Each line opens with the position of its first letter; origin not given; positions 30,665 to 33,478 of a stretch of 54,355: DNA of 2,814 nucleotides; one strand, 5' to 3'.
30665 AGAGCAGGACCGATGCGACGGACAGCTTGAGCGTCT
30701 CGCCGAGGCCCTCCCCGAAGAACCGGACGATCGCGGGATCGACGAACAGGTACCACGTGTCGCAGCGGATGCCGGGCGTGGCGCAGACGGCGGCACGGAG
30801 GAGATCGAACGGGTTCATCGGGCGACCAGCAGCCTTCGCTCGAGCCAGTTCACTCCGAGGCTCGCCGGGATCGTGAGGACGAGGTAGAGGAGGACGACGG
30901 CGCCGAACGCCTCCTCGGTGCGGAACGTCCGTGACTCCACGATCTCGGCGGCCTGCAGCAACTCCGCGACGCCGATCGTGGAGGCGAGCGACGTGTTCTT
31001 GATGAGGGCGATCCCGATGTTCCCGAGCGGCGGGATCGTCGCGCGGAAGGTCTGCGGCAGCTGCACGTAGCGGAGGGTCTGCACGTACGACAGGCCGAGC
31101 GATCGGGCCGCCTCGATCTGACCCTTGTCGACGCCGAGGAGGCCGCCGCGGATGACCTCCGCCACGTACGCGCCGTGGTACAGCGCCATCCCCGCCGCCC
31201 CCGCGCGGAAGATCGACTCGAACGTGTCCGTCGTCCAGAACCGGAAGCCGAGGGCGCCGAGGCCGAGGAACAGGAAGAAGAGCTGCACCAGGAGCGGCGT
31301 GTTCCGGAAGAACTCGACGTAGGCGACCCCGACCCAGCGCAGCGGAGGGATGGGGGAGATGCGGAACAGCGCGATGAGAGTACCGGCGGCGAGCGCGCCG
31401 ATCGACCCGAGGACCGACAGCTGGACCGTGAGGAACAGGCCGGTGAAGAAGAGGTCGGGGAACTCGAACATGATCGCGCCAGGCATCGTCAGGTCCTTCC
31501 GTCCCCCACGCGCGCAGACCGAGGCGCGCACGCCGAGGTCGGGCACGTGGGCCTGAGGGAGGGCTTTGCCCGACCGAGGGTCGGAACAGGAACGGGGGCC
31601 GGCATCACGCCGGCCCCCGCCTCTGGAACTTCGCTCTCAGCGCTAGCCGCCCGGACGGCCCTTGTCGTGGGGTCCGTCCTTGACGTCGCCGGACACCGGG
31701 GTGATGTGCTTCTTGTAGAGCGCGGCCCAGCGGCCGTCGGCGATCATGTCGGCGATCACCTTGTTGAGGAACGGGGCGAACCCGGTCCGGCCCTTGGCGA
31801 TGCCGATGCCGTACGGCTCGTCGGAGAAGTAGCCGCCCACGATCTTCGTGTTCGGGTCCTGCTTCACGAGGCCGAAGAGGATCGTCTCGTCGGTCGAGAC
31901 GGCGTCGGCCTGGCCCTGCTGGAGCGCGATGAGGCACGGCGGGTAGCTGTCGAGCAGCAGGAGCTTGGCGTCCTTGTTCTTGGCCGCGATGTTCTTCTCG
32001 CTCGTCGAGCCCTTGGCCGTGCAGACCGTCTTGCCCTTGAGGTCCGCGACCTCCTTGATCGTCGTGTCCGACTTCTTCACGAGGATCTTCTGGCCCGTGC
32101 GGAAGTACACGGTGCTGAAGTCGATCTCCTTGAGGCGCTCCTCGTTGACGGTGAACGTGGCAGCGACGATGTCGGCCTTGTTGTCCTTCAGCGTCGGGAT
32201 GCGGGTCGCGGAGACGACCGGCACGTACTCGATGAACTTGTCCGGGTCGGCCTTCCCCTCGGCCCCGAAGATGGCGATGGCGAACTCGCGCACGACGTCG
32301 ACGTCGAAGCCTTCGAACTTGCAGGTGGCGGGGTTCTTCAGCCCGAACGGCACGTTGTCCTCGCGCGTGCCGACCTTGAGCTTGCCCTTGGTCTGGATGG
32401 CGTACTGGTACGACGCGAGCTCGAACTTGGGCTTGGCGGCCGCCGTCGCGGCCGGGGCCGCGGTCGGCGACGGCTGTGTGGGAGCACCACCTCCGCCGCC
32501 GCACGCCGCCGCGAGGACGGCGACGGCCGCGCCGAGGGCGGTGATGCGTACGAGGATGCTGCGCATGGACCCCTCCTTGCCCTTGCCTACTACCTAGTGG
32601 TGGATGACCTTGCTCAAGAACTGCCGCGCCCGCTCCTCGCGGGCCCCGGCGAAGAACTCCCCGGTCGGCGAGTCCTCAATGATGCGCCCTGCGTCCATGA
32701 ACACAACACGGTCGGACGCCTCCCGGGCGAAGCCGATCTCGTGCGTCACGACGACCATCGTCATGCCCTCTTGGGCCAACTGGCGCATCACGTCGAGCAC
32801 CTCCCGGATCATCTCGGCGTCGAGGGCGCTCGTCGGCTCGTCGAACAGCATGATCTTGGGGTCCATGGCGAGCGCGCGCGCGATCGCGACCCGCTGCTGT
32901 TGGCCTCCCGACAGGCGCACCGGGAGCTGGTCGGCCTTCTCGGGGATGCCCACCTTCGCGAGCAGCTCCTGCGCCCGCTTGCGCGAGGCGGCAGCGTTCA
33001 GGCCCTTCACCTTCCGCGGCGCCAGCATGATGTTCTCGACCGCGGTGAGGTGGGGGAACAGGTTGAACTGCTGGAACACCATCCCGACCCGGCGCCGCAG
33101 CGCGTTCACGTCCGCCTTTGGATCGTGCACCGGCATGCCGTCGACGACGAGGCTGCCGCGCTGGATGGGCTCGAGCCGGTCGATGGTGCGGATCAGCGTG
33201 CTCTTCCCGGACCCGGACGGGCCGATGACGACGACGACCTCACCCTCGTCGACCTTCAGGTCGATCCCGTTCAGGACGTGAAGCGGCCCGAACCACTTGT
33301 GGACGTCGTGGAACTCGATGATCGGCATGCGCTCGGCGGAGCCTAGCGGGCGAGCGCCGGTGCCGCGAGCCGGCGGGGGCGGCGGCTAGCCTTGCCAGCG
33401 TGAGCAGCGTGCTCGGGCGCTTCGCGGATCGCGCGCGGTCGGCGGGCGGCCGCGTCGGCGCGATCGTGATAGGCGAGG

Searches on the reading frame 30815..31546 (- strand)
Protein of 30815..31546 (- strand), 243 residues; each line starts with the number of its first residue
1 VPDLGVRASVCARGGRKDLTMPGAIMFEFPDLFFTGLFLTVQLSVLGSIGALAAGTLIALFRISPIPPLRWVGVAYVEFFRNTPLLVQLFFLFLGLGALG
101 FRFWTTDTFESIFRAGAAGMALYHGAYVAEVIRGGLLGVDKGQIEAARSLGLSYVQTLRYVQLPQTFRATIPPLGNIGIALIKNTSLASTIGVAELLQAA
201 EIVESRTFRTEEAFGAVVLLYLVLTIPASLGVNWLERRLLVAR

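Call 47: search_protein_families(library=ncbifam, proteins=[window:30815-31546:-], max_evalue=0.00001)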
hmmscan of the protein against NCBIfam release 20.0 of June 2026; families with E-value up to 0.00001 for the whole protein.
window:30815-31546:- (243 aa): 10 families
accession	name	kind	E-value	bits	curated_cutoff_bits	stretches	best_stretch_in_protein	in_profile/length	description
NF011680.0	PRK15100.1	equivalog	7.1e-45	153.6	300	1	33-239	15-214/222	cystine ABC transporter permease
TIGR03004.1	ectoine_ehuC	equivalog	9.2e-44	149.9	196.95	1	32-239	6-206/214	ectoine/hydroxyectoine ABC transporter permease subunit EhuC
TIGR03003.1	ectoine_ehuD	equivalog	5.7e-43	147.3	205.2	1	33-239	13-212/212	ectoine/hydroxyectoine ABC transporter permease subunit EhuD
NF007028.0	PRK09494.1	equivalog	5.3e-39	134.3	303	1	25-240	8-217/219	glutamine ABC transporter permease GlnP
NF011687.0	PRK15107.1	equivalog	1e-31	110.6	318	1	33-238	16-222/224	glutamate/aspartate ABC transporter permease GltK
NF011651.0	PRK15069.1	subfamily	3.3e-26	92.1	306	1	34-226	20-215/237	histidine ABC transporter permease HisM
TIGR01726.1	HEQRo_perm_3TM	subfamily_domain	4.3e-24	84.9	42.2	1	32-134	4-99/99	ABC transporter permease subunit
NF008337.0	PRK11123.1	equivalog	4.5e-24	85.2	277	1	36-238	10-229/238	arginine ABC transporter permease ArtQ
NF008336.0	PRK11122.1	equivalog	7.3e-23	81.4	248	1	32-240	7-216/222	arginine ABC transporter permease ArtM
NF011714.0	PRK15135.1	subfamily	1.5e-19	70.7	319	1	27-239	3-219/228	histidine ABC transporter permease HisQ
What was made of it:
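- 31498..31589 (+): Copy E1. Full element, antisense to the amino-acid ABC operon. It lies between the substrate-binding protein gene (31643-32566, -) and the permease gene (ATG at 31486, -). Flanking genes named by NCBIfam (call 47).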

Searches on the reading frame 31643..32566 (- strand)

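Call 47: search_protein_families(library=ncbifam, proteins=[window:31643-32566:-], max_evalue=0.00001)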
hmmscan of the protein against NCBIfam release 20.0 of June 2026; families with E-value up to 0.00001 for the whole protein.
window:31643-32566:- (307 aa): 14 families
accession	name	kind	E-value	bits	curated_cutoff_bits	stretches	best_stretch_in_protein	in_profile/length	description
TIGR01096.1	3A0103s03R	subfamily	2e-45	155.3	256.35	1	48-288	12-250/250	lysine/arginine/ornithine ABC transporter substrate-binding protein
NF008885.0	PRK11917.1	equivalog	2e-31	109.5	373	1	55-273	32-245/259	bifunctional adhesin/ABC transporter aspartate/glutamate-binding protein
NF007029.0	PRK09495.1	equivalog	6.2e-28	98.2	303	1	58-288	22-243/248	glutamine ABC transporter substrate-binding protein GlnH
NF008426.0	PRK11260.1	equivalog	1.2e-25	90.3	312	1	53-288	33-260/266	cystine ABC transporter substrate-binding protein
NF008063.0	PRK10797.1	subfamily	5.5e-23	81.6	375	1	54-287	33-269/302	glutamate/aspartate ABC transporter substrate-binding protein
NF041764.1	ArtI_Ecoli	equivalog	4.9e-18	65.4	522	1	80-287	39-240/243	arginine ABC transporter substrate-binding protein ArtI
NF011583.0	PRK15007.1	subfamily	2.5e-17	63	358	1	80-287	39-240/243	arginine ABC transporter substrate-binding protein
NF041765.1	ArtJ_Ecoli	equivalog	3.1e-16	59.7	510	1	60-281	20-234/243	arginine ABC transporter substrate-binding protein ArtJ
TIGR04262.1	orph_peri_GRRM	subfamily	3.3e-15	56.1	190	1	61-243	1-177/257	extracellular substrate binding-like orphan protein GrrP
NF011965.0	PRK15437.1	equivalog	4.5e-14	52.6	459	1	61-288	26-253/260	histidine ABC transporter substrate-binding protein HisJ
NF008112.0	PRK10859.1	equivalog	8.4e-13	47.6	354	1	54-200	36-171/483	membrane-bound lytic murein transglycosylase MltF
NF011586.0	PRK15010.1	equivalog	3.3e-11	43.2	440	1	62-288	27-253/260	lysine/arginine/ornithine ABC transporter substrate-binding protein ArgT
NF052427.1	StpK7MSMEG_1200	equivalog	3e-10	39.2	900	1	29-282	328-579/601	serine/threonine protein kinase StpK7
TIGR02995.1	ectoine_ehuB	equivalog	4.4e-07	29.4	190.9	1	120-251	82-219/275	ectoine/hydroxyectoine ABC transporter substrate-binding protein EhuB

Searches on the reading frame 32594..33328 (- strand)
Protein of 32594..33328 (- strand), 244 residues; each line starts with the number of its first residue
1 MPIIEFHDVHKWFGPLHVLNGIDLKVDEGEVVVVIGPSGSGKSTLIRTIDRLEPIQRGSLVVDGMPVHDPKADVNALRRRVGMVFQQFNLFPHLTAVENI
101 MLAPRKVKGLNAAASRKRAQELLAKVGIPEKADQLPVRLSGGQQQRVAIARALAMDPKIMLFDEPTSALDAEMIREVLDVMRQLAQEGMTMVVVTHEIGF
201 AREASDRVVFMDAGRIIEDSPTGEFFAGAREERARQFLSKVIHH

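Call 48: find_encoding_contigs(protein=window:32594-33328:-, flank=10000, max_places=6)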
Protein window:32594-33328:- (244 aa): no gene with exactly this product is on record in the collection.
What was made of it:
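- Tried and rejected: An exact look-up of a window protein failed (call 48).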
